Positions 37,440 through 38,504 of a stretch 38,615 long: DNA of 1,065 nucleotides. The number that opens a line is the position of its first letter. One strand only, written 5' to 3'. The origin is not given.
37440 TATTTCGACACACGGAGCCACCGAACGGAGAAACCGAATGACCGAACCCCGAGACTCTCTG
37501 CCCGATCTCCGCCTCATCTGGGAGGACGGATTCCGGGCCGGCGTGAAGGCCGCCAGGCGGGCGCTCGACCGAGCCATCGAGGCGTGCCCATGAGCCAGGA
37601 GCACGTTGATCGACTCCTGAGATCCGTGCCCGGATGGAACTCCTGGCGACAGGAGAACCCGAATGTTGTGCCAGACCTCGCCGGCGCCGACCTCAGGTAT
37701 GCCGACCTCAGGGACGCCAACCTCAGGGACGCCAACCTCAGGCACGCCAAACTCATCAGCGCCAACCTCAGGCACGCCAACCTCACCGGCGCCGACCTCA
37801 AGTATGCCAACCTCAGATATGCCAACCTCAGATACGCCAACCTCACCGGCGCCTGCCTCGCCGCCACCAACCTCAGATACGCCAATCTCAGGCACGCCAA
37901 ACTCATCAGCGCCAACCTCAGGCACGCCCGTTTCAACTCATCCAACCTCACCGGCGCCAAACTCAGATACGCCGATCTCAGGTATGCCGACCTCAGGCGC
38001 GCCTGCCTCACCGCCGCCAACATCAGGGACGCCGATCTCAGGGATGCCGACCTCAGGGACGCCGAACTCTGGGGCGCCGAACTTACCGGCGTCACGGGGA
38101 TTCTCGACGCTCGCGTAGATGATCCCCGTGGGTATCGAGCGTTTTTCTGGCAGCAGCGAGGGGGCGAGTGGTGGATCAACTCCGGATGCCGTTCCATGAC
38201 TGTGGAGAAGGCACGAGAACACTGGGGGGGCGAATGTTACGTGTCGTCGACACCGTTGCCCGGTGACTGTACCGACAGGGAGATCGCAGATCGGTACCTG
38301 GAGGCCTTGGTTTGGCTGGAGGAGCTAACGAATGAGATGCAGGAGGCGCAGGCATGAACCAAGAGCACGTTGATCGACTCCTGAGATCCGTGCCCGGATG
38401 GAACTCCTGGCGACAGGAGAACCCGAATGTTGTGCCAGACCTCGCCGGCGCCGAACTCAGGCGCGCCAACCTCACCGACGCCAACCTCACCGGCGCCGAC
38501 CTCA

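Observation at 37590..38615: Family of three pentapeptide-repeat genes with a shared non-repeat C-terminal domain in the early operon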

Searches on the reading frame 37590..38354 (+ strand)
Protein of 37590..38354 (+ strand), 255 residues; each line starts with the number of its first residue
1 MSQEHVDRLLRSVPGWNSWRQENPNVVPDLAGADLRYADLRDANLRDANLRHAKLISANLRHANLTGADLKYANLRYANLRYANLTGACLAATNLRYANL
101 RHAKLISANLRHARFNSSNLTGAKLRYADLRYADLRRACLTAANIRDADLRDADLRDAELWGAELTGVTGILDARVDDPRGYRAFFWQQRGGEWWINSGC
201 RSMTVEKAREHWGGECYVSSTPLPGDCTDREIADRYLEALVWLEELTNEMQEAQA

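Call 4: search_protein_families(library=pfam, proteins=[window:37590-38354:+], max_evalue=0.01)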
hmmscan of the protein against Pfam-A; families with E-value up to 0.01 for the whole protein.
window:37590-38354:+ (255 aa): 4 families
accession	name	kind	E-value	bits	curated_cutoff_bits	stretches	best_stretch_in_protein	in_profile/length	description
PF00805.28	Pentapeptide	-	8.6e-51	169.5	20.2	6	29-67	2-40/40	Pentapeptide repeats (8 copies)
PF13599.13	Pentapeptide_4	-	3.9e-21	75.3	38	3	99-168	7-76/78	Pentapeptide repeat region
PF13576.12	Pentapeptide_3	-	5.5e-10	39.8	27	0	96-133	7-47/48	Pentapeptide repeats (9 copies)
PF25296.1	Decapeptide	-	2.6e-09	37.3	45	2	98-164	5-71/74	Decapeptide repeat region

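Call 7: search_protein_families(library=phrogs, proteins=[window:37590-38354:+], max_evalue=0.001)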
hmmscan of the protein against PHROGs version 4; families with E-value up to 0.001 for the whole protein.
window:37590-38354:+ (255 aa): 10 families
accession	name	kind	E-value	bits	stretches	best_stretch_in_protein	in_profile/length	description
phrog_7713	-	unknown function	7e-34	116.7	4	32-75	29-72/103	-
phrog_923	-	unknown function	8.2e-29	100.9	2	29-110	803-881/990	-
phrog_31265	-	unknown function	1e-24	88.9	2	88-178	34-128/264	-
phrog_15350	-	unknown function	1.2e-23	84.7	1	29-159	145-270/494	-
phrog_31567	-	unknown function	4.8e-16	60.1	1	31-59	46-74/151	-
phrog_12514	-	unknown function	2.4e-14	54.4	1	60-171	136-252/287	-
phrog_30240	-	unknown function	2.3e-11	44.2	1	33-138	153-258/438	-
phrog_29553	-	unknown function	7.8e-09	36.2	0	73-87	20-34/63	-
phrog_28766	-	tail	2.4e-06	27.2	0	91-162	142-213/472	tail fiber protein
phrog_7653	-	unknown function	0.00039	19.8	0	62-155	200-287/782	-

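Call 12: search_protein_families(library=ncbifam, proteins=[window:37590-38354:+], max_evalue=1)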
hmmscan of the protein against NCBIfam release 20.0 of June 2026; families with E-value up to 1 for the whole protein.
window:37590-38354:+ (255 aa): 18 families
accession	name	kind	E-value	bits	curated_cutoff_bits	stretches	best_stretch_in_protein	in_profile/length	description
NF052603.1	penta_Alr5209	equivalog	6.9e-31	106.7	125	3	53-110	38-95/113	Alr5209 family pentapeptide repeat protein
NF047416.1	penta_HetL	equivalog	3.1e-26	92.2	260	1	29-165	29-165/218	heterocyst differentiation pentapeptide repeat protein HetL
NF011744.0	PRK15197.1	equivalog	9.8e-22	77.4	274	2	29-105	175-251/291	SPI-2 type III secretion system effector PipB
NF011743.0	PRK15196.1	equivalog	2.9e-18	65.9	354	1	38-133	222-317/350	type III secretion system effector PipB2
NF033086.2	penta_rpt_Qnr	equivalog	8.6e-16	58.3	240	1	30-168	48-191/211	Qnr family pentapeptide repeat protein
NF000071.4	penta_rpt_QnrA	exception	2.4e-13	50.4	450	1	31-168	55-197/218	QnrA family quinolone resistance pentapeptide repeat protein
NF000421.1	penta_rpt_QnrVC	exception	1.2e-12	48.3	460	1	29-168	53-197/218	QnrVC family quinolone resistance pentapeptide repeat protein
NF038182.1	penta_rpt_SmQnr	exception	2.6e-11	43.7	460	2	85-169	112-196/215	SmQnr family pentapeptide repeat protein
NF000420.1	penta_rpt_QnrB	exception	3.4e-11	43.5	460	1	32-169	58-195/214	QnrB family quinolone resistance pentapeptide repeat protein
NF012152.0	penta_rpt_QnrC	exception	3.6e-11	43.5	500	1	29-168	53-197/221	QnrC family quinolone resistance pentapeptide repeat protein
NF033375.2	penta_rpt_QnrE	exception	4e-11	43.3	480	1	31-169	57-195/214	QnrE family quinolone resistance pentapeptide repeat protein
NF000349.1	mfpA_AE000516.2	equivalog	8.3e-11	42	360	3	31-103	90-162/183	pentapeptide repeat protein MfpA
NF000056.3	penta_rpt_QnrS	exception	3.3e-10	40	460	1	30-162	54-186/218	QnrS family quinolone resistance pentapeptide repeat protein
NF012151.0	penta_rpt_QnrAS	exception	5.5e-10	39.7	490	1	31-168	55-197/218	QnrAS family quinolone resistance pentapeptide repeat protein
NF033900.0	T4SS_IcmE_DotG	equivalog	3e-09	35.6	750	1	38-158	544-664/1008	type IVB secretion system protein DotG/IcmE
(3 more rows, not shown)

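Call 28: predict_structure(protein=window:37590-38354:+)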
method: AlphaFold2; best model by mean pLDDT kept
length: 255 residues; sequences in the alignment: 1
mean_pLDDT: 55.7   pTM: 0.46
mean pLDDT of the five models: 55.7, 36.2, 33.5, 33.4, 32.8
residues with pLDDT >= 90: 0; 70-90: 26; 50-70: 150; < 50: 79
segments of 3 or more residues with pLDDT < 50: 1-6, 111-122, 137-139, 157-159, 161-163, 169-190, 197-202, 217-224
pLDDT, mean of each block of 10 residues (from residue 1): 47 51 52 64 67 70 69 69 70 60 65 36 57 52 53 52 47 38 43 51 59 49 55 57 58 57
secondary structure, 60 per line:
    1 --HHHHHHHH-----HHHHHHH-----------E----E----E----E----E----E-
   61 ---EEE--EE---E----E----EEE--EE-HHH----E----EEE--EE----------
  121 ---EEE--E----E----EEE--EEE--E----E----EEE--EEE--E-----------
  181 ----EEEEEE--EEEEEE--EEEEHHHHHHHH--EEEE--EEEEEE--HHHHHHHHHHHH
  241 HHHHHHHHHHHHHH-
elements in order: H3-10 H16-22 E64-66 E84-86 E104-106 E124-126 E139-141 E144-146 E159-161 E164-166 E185-190 E193-198 E201-204 H205-212 E215-218 E221-226 H229-254

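Call 52: search_protein_families(library=padloc, proteins=[window:37590-38354:+], max_evalue=0.01)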
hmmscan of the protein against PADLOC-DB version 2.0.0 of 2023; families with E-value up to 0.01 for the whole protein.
window:37590-38354:+ (255 aa): 2 families
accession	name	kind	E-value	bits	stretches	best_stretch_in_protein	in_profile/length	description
PDLC02611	DrmC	-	0.0015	16.8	0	39-74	68-102/138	DrmC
PDLC01130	Cas6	-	0.0073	13.8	0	113-164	165-216/303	Cas6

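Call 84: find_encoding_contigs(protein=window:37590-38354:+, flank=10000, max_places=5)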
Protein window:37590-38354:+ (255 aa): no gene with exactly this product is on record in the collection.

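Call 101: search_solved_structures(query=window:37590-38354:+, max_evalue=0.00001)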
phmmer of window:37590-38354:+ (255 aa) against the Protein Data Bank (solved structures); distinct sequences matched with E-value up to 0.00001: 22.
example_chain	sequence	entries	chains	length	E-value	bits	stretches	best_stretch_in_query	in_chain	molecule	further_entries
4yc5_A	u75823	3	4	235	1.8e-43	152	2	47-168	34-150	beta1 | beta1 protein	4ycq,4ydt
4yei_A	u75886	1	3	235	6.5e-42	146.9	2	47-168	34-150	beta1mut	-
4yfo_A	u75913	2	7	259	4e-38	134.5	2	47-168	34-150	beta1_ex1 | 6beta1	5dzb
3du1_X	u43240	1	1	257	7.8e-31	110.6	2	29-165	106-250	All3740 protein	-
5dra_A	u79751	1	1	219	1.2e-26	96.9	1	42-169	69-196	3beta1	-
5dns_A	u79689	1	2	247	6.5e-26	94.4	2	28-105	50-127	t1428 beta1 loop design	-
5dqa_A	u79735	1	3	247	1.6e-25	93.2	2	47-167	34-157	t3284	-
5di5_A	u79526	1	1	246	1.7e-25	93.1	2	47-167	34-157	beta1 t801 loop variant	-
5dn0_A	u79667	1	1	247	2.8e-25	92.3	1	47-168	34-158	beta1 t1555 loop variant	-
2j8k_A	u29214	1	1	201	1.7e-20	76.7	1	41-163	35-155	NP275-NP276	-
9ngw_A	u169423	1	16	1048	1.4e-14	57.4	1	37-164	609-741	IcmE (DotG)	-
7muc_AG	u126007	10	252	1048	1.4e-14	57.3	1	37-164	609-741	IcmE protein | IcmE (DotG)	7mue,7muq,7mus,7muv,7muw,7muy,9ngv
6omx_A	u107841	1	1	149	2e-13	53.5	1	30-74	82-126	Alr5209 protein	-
3n90_A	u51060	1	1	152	3.4e-10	42.9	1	29-139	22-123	Thylakoid lumenal 15 kDa protein 1, chloroplastic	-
2xtx_A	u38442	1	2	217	2.8e-09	40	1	33-168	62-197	QNRB1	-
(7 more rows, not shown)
